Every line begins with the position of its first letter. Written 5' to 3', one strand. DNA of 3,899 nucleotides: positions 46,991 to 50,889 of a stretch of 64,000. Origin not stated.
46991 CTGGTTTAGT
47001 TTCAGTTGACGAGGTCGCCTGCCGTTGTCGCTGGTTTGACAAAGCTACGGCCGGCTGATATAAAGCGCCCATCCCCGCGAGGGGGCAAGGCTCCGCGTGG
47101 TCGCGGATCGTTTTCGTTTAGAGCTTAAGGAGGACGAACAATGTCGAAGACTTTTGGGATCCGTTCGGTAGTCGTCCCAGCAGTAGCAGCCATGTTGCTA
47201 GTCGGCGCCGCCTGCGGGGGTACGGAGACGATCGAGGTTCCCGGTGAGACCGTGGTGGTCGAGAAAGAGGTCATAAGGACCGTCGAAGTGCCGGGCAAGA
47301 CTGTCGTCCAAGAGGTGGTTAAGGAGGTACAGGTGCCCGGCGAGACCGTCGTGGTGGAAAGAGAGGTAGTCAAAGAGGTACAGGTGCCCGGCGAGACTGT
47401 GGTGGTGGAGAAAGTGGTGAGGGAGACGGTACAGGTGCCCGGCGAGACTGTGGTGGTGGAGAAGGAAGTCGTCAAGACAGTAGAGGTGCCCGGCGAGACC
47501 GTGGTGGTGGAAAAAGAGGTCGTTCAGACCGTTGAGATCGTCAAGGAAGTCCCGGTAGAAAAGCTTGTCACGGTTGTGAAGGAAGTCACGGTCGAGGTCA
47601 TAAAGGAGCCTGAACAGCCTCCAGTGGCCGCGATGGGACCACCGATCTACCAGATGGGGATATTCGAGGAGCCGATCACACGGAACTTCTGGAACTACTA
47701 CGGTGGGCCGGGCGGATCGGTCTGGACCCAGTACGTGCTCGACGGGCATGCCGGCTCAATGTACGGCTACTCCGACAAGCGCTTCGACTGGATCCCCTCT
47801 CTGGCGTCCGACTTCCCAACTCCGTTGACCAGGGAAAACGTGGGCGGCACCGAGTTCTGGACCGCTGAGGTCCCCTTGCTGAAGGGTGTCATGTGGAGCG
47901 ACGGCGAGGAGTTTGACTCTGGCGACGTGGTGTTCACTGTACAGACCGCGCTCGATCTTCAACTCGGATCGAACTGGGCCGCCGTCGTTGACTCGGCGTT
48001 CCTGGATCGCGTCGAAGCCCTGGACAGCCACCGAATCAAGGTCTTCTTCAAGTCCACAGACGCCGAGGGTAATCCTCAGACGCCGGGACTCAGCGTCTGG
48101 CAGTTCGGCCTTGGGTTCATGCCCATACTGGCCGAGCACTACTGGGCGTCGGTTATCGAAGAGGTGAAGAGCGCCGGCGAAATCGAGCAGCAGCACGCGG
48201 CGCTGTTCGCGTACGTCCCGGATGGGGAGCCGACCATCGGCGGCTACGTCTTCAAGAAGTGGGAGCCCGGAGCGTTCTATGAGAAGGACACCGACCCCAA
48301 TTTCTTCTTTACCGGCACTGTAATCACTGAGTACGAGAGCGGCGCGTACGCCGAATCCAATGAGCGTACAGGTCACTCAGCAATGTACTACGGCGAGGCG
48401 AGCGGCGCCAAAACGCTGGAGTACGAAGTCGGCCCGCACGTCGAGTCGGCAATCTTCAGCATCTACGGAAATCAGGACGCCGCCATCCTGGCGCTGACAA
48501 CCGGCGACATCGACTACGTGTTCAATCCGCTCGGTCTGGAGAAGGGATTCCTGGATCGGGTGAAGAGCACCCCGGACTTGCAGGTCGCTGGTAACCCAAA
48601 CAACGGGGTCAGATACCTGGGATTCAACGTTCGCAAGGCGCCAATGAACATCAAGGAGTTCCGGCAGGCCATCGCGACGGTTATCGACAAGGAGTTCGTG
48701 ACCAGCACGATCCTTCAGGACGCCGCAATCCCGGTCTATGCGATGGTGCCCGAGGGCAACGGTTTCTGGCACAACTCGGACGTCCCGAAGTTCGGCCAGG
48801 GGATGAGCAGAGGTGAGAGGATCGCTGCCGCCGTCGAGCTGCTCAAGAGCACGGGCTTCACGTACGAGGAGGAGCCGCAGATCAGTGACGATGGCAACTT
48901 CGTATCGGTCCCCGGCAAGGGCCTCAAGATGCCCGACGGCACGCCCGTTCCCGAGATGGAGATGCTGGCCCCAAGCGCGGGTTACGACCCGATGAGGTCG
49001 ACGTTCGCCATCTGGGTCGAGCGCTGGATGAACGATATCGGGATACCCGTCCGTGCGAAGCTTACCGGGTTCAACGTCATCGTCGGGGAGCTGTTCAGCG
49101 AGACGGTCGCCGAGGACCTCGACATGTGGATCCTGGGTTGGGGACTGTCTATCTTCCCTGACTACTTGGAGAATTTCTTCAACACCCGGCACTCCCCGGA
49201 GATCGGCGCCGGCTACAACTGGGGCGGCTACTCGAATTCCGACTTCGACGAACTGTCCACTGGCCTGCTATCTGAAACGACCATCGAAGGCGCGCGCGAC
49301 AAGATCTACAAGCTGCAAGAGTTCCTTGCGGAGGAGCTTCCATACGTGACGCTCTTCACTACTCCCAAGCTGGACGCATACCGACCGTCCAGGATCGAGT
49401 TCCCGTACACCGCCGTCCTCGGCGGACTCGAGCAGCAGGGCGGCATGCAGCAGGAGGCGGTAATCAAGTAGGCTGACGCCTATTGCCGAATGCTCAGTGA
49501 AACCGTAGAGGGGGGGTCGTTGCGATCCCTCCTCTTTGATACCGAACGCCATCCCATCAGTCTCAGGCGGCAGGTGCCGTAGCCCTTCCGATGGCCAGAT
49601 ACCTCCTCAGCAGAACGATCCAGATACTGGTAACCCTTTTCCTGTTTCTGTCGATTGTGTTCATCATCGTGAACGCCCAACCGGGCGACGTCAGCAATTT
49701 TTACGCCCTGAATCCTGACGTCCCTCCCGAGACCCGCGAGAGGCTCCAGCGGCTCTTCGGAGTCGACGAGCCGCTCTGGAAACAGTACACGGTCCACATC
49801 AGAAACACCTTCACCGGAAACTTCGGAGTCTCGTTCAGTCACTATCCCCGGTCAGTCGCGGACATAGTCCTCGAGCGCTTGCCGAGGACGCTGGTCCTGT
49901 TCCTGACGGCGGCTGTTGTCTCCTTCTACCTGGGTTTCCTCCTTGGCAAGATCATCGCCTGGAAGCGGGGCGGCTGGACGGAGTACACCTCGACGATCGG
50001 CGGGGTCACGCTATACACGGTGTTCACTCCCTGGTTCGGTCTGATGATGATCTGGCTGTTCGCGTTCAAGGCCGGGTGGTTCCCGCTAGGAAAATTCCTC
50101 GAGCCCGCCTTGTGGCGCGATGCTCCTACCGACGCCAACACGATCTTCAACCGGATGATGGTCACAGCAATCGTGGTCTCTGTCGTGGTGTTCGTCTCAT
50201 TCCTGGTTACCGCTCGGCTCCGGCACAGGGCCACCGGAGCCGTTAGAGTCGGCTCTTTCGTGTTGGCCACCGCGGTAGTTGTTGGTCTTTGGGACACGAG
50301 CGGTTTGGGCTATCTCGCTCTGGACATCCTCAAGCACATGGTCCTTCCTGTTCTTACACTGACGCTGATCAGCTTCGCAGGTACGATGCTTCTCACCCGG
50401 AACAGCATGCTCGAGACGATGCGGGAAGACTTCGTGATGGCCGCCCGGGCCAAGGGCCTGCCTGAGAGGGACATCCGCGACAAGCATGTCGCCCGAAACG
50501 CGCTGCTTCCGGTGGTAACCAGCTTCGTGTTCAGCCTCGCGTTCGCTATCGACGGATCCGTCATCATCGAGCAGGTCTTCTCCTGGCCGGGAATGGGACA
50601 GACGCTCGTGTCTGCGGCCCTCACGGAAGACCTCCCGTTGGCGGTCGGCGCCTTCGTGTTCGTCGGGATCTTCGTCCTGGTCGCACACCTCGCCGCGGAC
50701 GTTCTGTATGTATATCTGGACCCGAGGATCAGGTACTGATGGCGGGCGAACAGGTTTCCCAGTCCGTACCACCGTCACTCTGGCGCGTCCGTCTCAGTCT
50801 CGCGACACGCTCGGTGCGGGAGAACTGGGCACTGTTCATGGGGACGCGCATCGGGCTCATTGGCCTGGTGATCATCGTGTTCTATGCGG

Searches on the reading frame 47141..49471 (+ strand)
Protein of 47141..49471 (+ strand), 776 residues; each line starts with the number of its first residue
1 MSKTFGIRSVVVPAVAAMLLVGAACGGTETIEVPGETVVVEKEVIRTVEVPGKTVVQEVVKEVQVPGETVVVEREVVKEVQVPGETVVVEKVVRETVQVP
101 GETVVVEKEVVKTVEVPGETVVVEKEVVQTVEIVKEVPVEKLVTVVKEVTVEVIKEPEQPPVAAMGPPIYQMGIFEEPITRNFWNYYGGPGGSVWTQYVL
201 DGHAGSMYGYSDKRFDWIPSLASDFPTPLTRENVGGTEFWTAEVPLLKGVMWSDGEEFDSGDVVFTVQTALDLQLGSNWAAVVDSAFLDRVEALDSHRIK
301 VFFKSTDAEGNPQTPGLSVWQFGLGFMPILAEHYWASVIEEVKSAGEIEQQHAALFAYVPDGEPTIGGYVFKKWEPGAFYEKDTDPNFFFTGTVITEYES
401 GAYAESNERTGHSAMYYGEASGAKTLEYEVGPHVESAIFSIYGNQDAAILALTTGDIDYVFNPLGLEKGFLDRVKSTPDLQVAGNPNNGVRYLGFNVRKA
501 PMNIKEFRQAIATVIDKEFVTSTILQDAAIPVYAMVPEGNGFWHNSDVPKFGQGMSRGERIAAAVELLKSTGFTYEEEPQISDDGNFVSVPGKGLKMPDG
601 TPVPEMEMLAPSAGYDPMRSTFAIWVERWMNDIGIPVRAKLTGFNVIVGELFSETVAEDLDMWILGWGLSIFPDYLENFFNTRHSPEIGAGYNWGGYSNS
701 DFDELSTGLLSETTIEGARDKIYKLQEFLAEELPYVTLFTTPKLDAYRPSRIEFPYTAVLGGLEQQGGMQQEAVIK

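Call 54: search_protein_families(library=pfam, proteins=[window:47141-49471:+], max_evalue=0.00001)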
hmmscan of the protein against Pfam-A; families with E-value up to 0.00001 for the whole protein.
window:47141-49471:+ (776 aa): 1 family
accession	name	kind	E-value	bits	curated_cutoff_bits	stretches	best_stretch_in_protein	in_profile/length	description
PF00496.27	SBP_bac_5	-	3.5e-37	128.8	32.4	1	245-674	22-353/368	Bacterial extracellular solute-binding proteins, family 5 Middle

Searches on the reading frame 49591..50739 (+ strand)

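Call 54: search_protein_families(library=pfam, proteins=[window:49591-50739:+], max_evalue=0.00001)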
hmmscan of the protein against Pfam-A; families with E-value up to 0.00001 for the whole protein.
window:49591-50739:+ (382 aa): 2 families
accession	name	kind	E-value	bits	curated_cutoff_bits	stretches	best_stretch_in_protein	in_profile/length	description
PF00528.27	BPD_transp_1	-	1.2e-30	107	26.4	1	115-381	1-183/184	Binding-protein-dependent transport system inner membrane component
PF19300.4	BPD_transp_1_N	-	1.4e-09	38.6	23.8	1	1-102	1-112/114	Binding-prot-dependent transport system membrane comp, N-term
